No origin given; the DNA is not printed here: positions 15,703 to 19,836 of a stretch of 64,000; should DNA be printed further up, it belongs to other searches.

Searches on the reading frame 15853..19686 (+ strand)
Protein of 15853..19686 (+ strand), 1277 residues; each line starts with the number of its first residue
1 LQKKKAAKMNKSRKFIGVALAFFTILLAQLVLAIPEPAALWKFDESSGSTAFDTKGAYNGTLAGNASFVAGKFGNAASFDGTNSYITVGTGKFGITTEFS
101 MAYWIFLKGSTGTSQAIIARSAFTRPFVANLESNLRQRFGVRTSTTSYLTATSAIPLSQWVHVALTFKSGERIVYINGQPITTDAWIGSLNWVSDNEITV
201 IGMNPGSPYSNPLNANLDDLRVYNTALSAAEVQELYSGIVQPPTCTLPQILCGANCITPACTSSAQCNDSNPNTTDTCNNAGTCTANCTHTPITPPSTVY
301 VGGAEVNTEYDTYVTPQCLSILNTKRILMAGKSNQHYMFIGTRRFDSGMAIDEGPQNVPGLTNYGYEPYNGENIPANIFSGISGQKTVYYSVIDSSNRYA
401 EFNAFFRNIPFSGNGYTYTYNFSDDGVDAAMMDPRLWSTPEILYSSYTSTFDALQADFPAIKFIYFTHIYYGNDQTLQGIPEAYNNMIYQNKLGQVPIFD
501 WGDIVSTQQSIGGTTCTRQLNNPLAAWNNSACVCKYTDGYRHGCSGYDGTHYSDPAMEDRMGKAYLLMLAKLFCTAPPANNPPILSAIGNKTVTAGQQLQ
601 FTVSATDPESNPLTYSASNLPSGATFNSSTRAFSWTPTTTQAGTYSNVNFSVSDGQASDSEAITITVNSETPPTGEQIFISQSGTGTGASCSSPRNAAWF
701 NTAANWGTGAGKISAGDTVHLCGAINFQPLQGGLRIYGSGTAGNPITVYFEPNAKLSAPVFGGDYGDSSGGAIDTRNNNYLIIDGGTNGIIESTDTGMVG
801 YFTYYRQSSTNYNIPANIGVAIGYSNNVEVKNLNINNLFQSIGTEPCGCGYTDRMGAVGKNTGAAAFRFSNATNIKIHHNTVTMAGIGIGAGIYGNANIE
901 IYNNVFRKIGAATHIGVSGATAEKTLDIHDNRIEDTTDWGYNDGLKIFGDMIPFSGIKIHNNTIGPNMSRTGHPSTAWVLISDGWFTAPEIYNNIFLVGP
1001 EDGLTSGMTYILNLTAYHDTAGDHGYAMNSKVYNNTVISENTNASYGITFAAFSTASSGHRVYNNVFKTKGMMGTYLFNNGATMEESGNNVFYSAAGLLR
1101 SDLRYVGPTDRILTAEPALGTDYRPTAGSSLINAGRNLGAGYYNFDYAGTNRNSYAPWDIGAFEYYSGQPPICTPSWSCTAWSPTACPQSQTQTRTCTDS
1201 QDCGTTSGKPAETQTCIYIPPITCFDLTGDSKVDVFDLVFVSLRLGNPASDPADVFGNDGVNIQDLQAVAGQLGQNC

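Call 8: search_protein_families(library=pfam, proteins=[window:15853-19686:+], max_evalue=1)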
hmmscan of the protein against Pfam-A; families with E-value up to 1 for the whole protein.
window:15853-19686:+ (1277 aa): 4 families
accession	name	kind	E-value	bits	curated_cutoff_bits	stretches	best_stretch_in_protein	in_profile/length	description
PF13385.13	Laminin_G_3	-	1e-24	87.8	27.6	1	80-233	1-151/151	Concanavalin A-like lectin/glucanases superfamily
PF05345.18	He_PIG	-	1.6e-15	57.7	24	1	582-668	1-96/96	Putative Ig domain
PF17963.7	Big_9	-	2.9e-08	34.9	23.6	1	580-666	1-89/89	Bacterial Ig domain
PF18911.6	PKD_4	-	0.011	16.2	27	1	580-660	1-76/85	PKD domain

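Call 63: search_solved_structures(query=window:15853-19686:+, max_evalue=0.01)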
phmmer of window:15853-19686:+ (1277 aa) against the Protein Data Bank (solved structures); distinct sequences matched with E-value up to 0.01: 2.
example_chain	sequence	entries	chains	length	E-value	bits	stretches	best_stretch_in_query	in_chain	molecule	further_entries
4qvs_A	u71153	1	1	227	1.2e-11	46.1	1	36-237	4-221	S-layer domain-containing protein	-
3flp_A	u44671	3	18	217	0.00055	20.7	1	132-235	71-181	SAP-like pentraxin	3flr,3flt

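Call 75: search_protein_families(library=ncbifam, proteins=[window:15853-19686:+], max_evalue=0.001)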
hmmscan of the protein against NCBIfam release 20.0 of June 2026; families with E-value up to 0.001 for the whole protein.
window:15853-19686:+ (1277 aa): 3 families
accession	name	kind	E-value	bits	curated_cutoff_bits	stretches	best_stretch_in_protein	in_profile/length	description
NF052521.1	TafC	equivalog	1.5e-07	30.8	410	1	40-237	151-361/373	TafC family fimbrial protein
NF041518.1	choice_anch_Q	domain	7.3e-07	29.3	25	1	1124-1165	18-57/58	choice-of-anchor Q domain-containing protein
NF038112.1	myxo_dep_M36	subfamily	0.00015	19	1500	1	579-683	1472-1572/1604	myxosortase-dependent M36 family metallopeptidase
